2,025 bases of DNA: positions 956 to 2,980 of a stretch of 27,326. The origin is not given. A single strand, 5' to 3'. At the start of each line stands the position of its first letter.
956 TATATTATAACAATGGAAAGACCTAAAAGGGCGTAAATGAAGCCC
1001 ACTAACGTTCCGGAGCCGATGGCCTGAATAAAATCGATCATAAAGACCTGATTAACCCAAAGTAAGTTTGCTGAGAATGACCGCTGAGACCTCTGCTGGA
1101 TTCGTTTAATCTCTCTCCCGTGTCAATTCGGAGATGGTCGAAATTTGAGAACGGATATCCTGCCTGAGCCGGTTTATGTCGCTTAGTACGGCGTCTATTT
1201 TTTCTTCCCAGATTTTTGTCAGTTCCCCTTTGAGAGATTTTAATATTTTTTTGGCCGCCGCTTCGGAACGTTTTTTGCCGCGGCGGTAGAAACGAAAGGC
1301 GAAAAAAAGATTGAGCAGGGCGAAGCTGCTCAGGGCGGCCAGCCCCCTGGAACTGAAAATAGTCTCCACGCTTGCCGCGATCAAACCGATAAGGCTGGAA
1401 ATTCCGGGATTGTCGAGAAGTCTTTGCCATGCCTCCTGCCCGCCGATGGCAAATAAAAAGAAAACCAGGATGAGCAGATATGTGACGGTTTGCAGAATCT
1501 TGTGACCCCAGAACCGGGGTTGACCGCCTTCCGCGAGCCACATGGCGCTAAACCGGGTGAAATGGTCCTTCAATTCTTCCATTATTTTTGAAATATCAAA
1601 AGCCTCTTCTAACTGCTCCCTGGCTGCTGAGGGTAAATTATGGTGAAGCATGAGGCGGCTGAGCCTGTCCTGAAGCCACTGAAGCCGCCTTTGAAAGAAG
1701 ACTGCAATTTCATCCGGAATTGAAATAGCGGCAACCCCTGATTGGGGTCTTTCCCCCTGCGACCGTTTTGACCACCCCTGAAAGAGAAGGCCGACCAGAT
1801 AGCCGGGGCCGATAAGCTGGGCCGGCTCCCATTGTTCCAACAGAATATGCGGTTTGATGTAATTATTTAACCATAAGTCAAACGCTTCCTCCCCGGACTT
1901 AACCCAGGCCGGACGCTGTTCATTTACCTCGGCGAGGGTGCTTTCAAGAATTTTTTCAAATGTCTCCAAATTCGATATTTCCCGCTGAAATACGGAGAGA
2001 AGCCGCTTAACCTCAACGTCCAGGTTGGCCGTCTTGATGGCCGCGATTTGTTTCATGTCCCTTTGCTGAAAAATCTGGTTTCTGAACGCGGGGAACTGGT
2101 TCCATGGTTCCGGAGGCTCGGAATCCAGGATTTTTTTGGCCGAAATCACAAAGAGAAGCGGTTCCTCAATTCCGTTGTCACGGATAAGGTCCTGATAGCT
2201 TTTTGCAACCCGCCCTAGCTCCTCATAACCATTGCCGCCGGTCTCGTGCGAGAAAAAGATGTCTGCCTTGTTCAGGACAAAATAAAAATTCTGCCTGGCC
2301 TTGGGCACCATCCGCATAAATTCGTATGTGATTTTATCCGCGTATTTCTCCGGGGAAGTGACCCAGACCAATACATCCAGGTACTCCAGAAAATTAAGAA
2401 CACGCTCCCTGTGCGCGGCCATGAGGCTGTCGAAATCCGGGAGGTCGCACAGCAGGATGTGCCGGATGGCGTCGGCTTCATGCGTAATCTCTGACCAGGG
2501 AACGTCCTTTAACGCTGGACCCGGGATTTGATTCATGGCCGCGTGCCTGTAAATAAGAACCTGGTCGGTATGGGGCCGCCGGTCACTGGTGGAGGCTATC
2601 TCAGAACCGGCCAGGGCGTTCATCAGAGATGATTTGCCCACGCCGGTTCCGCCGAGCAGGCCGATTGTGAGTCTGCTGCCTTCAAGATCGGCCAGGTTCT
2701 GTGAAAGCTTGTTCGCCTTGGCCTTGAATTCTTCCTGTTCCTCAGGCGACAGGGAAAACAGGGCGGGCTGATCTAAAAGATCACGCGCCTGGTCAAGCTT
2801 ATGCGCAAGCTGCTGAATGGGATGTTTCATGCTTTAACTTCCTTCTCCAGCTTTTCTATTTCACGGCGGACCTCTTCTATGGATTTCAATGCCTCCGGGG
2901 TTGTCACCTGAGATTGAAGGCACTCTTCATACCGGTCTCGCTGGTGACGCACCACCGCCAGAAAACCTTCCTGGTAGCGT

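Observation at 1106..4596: Translationally coupled pair of paralogous dynamin-like GTPases: candidate membrane-remodelling or anti-phage system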

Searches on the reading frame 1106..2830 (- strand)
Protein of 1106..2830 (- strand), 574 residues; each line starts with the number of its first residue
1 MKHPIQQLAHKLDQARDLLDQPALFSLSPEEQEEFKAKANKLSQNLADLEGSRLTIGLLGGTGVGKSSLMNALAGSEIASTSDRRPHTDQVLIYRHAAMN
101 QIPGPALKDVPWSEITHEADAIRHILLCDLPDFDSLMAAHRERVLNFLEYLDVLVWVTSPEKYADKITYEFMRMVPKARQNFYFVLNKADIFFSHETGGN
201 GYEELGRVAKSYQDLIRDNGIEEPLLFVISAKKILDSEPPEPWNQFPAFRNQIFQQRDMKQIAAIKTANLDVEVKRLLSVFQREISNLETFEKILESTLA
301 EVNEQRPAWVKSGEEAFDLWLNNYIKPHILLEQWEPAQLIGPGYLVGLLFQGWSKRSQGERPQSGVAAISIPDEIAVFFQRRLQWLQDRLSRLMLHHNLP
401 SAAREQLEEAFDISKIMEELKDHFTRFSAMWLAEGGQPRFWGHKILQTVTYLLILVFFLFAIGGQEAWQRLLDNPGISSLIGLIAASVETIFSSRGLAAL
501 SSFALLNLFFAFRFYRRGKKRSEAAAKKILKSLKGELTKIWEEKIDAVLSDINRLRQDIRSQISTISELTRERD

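Call 6: search_protein_families(library=pfam, proteins=[window:1106-2830:-], max_evalue=0.01)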
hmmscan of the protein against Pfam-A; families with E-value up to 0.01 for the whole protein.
window:1106-2830:- (574 aa): 5 families
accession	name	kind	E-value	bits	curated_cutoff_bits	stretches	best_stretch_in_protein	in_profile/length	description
PF01926.29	MMR_HSR1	-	3.2e-08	34.1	21.9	1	55-188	1-113/113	50S ribosome-binding GTPase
PF05049.19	IIGP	-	1.2e-05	25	24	0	169-238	131-205/375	Interferon-inducible GTPase (IIGP)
PF00350.29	Dynamin_N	-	2.1e-05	25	27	1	56-97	1-41/168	Dynamin family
PF03193.22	RsgA_GTPase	-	2.4e-05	24.7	30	1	51-83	105-136/174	RsgA GTPase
PF00005.33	ABC_tran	-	0.0039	18.2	25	0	55-79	13-37/137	ABC transporter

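Call 7: search_protein_families(library=ncbifam, proteins=[window:1106-2830:-], max_evalue=0.01)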
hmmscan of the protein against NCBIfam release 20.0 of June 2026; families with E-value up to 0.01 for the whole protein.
window:1106-2830:- (574 aa): 11 families
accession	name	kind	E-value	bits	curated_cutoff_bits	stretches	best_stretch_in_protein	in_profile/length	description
NF052648.1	DynmDynABac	equivalog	3.3e-10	38.5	1600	2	125-278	769-919/1187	dynamin GTPase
TIGR03918.1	GTP_HydF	equivalog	2.3e-08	33.3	325.55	1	50-88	4-42/392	[FeFe] hydrogenase H-cluster maturation GTPase HydF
NF000908.1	PRK00089.1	equivalog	2.7e-06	26.9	237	1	56-87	6-37/291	GTPase Era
TIGR03594.1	GTPase_EngA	equivalog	3.2e-06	26.4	306.7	1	13-84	147-206/432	ribosome biogenesis GTPase Der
TIGR00231.1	small_GTP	domain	8.5e-06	25.6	42.5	1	54-193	4-126/164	GTP-binding protein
TIGR03598.1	GTPase_YsxC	equivalog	0.00029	20.6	124.45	1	52-96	17-62/186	ribosome biogenesis GTP-binding protein YihA/YsxC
NF003661.0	PRK05291.1-3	equivalog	0.00036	20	380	1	52-89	211-252/448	tRNA uridine-5-carboxymethylaminomethyl(34) synthesis GTPase MnmE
NF049994.1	slr1306_fam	domain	0.00039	19.1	490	1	10-83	68-138/470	slr1306 family protein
NF041922.1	DLP_LeoA_gen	subfamily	0.00043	19.4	325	1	36-97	31-94/532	LeoA/HP0731 family dynamin-like GTPase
TIGR00436.1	era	equivalog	0.00056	19.3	116.25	1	55-85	2-32/270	GTPase Era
NF041834.1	immunity_TaeI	equivalog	0.0024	17.4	450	1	143-189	40-85/282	type VI secretion system immunity protein, TaeI family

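Call 8: search_protein_families(library=padloc, proteins=[window:1106-2830:-], max_evalue=0.1)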
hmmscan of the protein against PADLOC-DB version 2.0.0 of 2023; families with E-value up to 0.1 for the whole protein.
window:1106-2830:- (574 aa): 5 families
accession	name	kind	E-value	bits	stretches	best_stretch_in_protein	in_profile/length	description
PDLC03841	LeoBC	-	1.7e-10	38.7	1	5-110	29-129/601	-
PDLC03839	LeoA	-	1e-08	32.8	1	33-245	33-230/559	-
PDLC04140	mad8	-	0.011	13.2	1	55-89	29-58/314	mads_8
PDLC05065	PDC-S68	-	0.013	11.2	1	29-77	598-644/1221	-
PDLC03840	LeoA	-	0.033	11.2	1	5-95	11-96/577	-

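Call 11: search_solved_structures(query=window:1106-2830:-, max_evalue=1)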
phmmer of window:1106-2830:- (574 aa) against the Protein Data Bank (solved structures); distinct sequences matched with E-value up to 1: 25.
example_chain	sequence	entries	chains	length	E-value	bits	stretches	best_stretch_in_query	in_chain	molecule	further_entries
5fph_A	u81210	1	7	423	2.1e-05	26.7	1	40-240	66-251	INTERFERON-INDUCIBLE GTPASE 1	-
1tqd_A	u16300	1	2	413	2.4e-05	26.5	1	39-238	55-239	interferon-inducible GTPase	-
1tq6_A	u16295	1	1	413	2.5e-05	26.5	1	39-237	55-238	interferon-inducible GTPase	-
1tpz_A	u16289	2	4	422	2.5e-05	26.5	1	39-238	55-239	interferon-inducible GTPase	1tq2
4lv5_B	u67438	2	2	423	2.5e-05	26.4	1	39-238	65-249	Interferon-inducible GTPase 1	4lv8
1tq4_A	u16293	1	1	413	3.3e-05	26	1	40-238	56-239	interferon-inducible GTPase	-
9n2q_A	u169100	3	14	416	0.013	17.5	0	46-242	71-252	Interferon inducible GTPase 1C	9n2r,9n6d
9n2t_B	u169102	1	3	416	0.017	17.1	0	140-240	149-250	Interferon inducible GTPase 1C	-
9n2s_B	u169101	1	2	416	0.071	15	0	123-243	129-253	Interferon inducible GTPase 1C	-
3qq5_A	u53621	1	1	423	0.085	14.8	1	51-118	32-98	Small GTP-binding protein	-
1rfl_A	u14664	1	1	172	0.23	13.3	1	56-104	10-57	Probable tRNA modification GTPase trmE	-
8jqy_A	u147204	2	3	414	0.26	13.2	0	41-76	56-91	Immunity-related GTPase family member b10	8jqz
7c3k_A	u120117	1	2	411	0.27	13.1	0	41-76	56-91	Immunity-related GTPase family member b10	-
1h65_A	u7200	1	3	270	0.27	13.1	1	38-87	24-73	CHLOROPLAST OUTER ENVELOPE PROTEIN OEP34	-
3bb1_A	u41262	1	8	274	0.29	13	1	38-87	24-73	Translocase of chloroplast 34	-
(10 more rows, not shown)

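Call 13: find_homologous_proteins(query=window:1106-2830:-)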
Query window:1106-2830:- (574 aa): 1153 proteins with E <= 0.001 among 8000 candidates; the best 120 are listed.
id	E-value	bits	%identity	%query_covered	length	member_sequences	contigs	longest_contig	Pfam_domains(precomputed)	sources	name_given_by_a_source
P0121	0.0e+0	1286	100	100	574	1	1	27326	PF01926.30,PF00350.30,PF05049.20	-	-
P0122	0.0e+0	1017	78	100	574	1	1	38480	PF01926.30,PF00350.30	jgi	-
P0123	4.4e-248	843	64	100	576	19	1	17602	PF01926.30,PF00350.30,PF03193.23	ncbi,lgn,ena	-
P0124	2.2e-235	801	62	100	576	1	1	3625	PF01926.30,PF00350.30,PF03193.23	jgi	jgi:GTP-binding protein EngB required for normal cell division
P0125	2.7e-215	734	57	100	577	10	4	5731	PF01926.30,PF00350.30,PF03193.23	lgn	-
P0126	2.2e-212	725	57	100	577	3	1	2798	PF01926.30,PF00350.30,PF03193.23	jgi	-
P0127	1.4e-209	716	55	100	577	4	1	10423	PF01926.30,PF00350.30,PF03193.23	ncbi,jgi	ncbi:MAG: 50S ribosome-binding GTPase [Deltaproteobacteria bacterium]|jgi:GTP-binding protein EngB r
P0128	7.2e-209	713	55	100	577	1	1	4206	PF01926.30,PF00350.30,PF03193.23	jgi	jgi:GTP-binding protein EngB required for normal cell division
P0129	9.7e-208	709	55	100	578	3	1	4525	PF01926.30,PF03193.23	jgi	jgi:GTPase Era involved in 16S rRNA processing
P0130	7.9e-207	706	55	100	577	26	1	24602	PF01926.30,PF00350.30,PF03193.23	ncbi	-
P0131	5.6e-204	697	54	100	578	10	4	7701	PF01926.30,PF00350.30,PF03193.23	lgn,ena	-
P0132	6.5e-204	697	54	100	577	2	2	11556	PF01926.30,PF00350.30,PF03193.23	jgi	-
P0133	9.1e-204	696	54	100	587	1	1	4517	PF01926.30,PF00350.30,PF03193.23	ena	-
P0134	1.9e-203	695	54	100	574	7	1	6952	PF01926.30,PF00350.30,PF03193.23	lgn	-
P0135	7.6e-202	690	54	100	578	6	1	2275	PF01926.30,PF00350.30,PF03193.23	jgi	jgi:predicted GTPase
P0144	2.4e-195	669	53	100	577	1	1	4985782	PF01926.30,PF00350.30,PF05049.20,PF03193.23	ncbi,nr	ncbi:MAG: 50S ribosome-binding GTPase [Desulfobacteraceae bacterium]|nr:MAG: 50S ribosome-binding GT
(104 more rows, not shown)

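Call 15: find_encoding_contigs(protein=P0144, flank=10000, max_places=3)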
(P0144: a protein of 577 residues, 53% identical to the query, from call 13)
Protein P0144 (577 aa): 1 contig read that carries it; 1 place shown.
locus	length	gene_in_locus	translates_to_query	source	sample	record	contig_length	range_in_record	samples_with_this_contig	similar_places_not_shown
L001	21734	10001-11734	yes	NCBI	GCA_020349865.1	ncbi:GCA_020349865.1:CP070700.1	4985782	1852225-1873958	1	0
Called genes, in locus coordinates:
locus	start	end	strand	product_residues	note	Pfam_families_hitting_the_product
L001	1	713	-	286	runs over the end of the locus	PF00528:BPD_transp_1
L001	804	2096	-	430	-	PF01547:SBP_bac_1, PF13416:SBP_bac_8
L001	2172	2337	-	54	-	PF01614:IclR_C (weak)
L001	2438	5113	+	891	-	PF13191:AAA_16, PF07719:TPR_2 (faint), PF13424:TPR_12 (faint), PF17874:TPR_MalT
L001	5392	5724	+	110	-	PF09719:C_GCAxxG_C_C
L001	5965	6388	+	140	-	PF00842:Ala_racemase_C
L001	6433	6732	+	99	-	-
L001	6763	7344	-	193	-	PF03843:Slp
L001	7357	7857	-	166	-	PF03843:Slp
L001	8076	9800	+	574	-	PF01926:MMR_HSR1 (faint)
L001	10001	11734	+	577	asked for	PF03193:RsgA_GTPase (faint), PF05049:IIGP (faint), PF01926:MMR_HSR1 (weak), PF00350:Dynamin_N (faint)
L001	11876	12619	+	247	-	PF23023:Anti-Pycsar_Apyc1, PF00753:Lactamase_B, PF12706:Lactamase_B_2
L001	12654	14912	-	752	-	PF04879:Molybdop_Fe4S4, PF00384:Molybdopterin, PF01568:Molydop_binding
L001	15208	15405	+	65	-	-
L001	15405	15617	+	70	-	PF02661:Fic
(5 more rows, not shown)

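Call 16: find_encoding_contigs(protein=P0122, flank=10000, max_places=3)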
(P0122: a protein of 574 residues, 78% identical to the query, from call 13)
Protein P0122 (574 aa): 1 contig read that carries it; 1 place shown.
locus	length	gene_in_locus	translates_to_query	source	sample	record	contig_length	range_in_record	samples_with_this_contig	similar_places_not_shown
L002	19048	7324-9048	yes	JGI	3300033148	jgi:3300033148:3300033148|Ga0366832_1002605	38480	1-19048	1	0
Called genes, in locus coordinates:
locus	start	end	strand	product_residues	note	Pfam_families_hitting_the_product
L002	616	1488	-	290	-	-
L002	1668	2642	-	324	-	-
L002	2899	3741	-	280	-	PF12686:DUF3800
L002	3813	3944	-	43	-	-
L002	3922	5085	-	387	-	PF01208:URO-D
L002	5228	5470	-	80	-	-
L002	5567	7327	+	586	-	PF00350:Dynamin_N (faint), PF01926:MMR_HSR1 (weak)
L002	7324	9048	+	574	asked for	PF00350:Dynamin_N (faint), PF01926:MMR_HSR1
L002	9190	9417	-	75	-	-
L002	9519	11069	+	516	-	PF01039:Carboxyl_trans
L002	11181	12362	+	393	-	PF02771:Acyl-CoA_dh_N, PF02770:Acyl-CoA_dh_M, PF00441:Acyl-CoA_dh_1, PF08028:Acyl-CoA_dh_2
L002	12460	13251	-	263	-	PF02596:DUF169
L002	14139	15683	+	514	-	PF00496:SBP_bac_5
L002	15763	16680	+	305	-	PF19300:BPD_transp_1_N, PF00528:BPD_transp_1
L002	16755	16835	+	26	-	-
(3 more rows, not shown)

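Call 22: find_related_loci(query=A2, collection=genome_contigs, flank=8000)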
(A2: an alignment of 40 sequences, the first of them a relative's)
Query A2 (574 aa) in genome_contigs; peptide patterns used: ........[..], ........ (x = any residue, [..] = any of these).
600 stretches matched a pattern (row limit reached: there are more); 430 encode a relative of the query (tblastn E <= 1e-3); the best 80 are kept; 80 distinct loci.
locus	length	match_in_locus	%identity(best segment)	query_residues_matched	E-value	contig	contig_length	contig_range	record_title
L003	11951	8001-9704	52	1-569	0e+0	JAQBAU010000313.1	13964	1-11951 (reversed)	MAG: Desulfobacterales bacterium isolate MAG_328_bin-12 328_bin-12_ctg-313, whole genome shotgun sequence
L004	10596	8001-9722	55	1-573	0e+0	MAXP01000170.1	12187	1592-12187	MAG: Desulfobacterales bacterium C00003060 5datasets_contig_30923, whole genome shotgun sequence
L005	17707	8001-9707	45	1-569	3e-163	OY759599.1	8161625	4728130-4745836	MAG: Desulfatiglandales bacterium isolate ef928343-fb2c-4ac1-bd77-a4af7a033044 genome assembly, chromosome: 1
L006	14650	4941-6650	44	1-569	1e-155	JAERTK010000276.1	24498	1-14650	MAG: Desulfobacteraceae bacterium isolate BH30 c_000000008324, whole genome shotgun sequence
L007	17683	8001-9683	44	12-572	9e-155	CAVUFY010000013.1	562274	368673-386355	MAG: uncultured delta proteobacterium isolate MFD02416.bin.2.150 genome assembly, contig: contig_42038, whole genome sho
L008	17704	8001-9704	45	1-569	6e-154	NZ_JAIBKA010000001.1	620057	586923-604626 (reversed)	Desulfoferrobacter suflitae strain DRH4 contig_1, whole genome shotgun sequence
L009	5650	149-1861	45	1-569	2e-154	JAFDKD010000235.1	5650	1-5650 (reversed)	MAG: Deltaproteobacteria bacterium isolate Meg22_24_Bin_96 Meg22_24_Bin_96_scaffold_34660, whole genome shotgun sequence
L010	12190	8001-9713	43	1-570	4e-142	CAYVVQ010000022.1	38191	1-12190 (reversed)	MAG TPA_asm: uncultured Desulfobacterales bacterium isolate binchicken_co8_385 genome assembly, contig: NODE_1162_length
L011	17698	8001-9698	43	6-570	5e-138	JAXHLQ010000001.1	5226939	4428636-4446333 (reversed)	MAG: Deltaproteobacteria bacterium isolate Salar_de_Ascotan_soil_MAG_ASO27 contig_800_polypolish, whole genome shotgun s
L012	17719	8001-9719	43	1-573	7e-138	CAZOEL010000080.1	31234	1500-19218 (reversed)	MAG TPA_asm: uncultured Syntrophobacteraceae bacterium isolate binchicken_co269_257 genome assembly, contig: NODE_1218_l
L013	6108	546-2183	45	1-542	7e-137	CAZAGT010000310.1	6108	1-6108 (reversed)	MAG TPA_asm: uncultured Desulfobacteraceae bacterium isolate binchicken_co294_166 genome assembly, contig: NODE_10599_le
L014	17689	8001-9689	40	3-569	1e-131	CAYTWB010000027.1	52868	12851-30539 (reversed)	MAG TPA_asm: uncultured Syntrophobacteraceae bacterium isolate SRP239243_co2_425 genome assembly, contig: NODE_775_lengt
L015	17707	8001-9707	41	1-569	5e-130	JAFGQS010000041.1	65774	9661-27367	MAG: Deltaproteobacteria bacterium isolate Zod_Metabat.781 k87_1104124, whole genome shotgun sequence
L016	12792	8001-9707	42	1-573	4e-128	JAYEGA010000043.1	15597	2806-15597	MAG: Thermodesulfobacteriota bacterium isolate MAG258 MAG258_43, whole genome shotgun sequence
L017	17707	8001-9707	42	1-572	2e-125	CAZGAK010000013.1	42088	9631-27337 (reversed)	MAG TPA_asm: uncultured Syntrophaceae bacterium isolate SRP178699_co1_632 genome assembly, contig: NODE_859_length_42088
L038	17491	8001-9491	29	47-543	3e-48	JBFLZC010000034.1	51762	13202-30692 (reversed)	MAG: Thermodesulfobacteriota bacterium isolate MAG101 MAG101_34, whole genome shotgun sequence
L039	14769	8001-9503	29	11-512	6e-46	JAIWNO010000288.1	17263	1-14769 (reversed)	MAG: Desulfomonile sp. isolate M47 contig-93_3541, whole genome shotgun sequence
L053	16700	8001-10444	34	5-277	9e-32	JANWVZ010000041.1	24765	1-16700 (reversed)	MAG: Gemmatales bacterium isolate SKYG129 NODE_41_length_24765_cov_4.186973, whole genome shotgun sequence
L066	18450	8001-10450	35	16-250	9e-28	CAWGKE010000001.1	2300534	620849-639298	MAG: uncultured Planctomycetaceae bacterium isolate MFD05705.bin.2.110 genome assembly, contig: contig_14529, whole geno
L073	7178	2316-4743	31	54-294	4e-27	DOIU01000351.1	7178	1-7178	MAG TPA_asm: Gammaproteobacteria bacterium isolate UBA7957 contig_7589, whole genome shotgun sequence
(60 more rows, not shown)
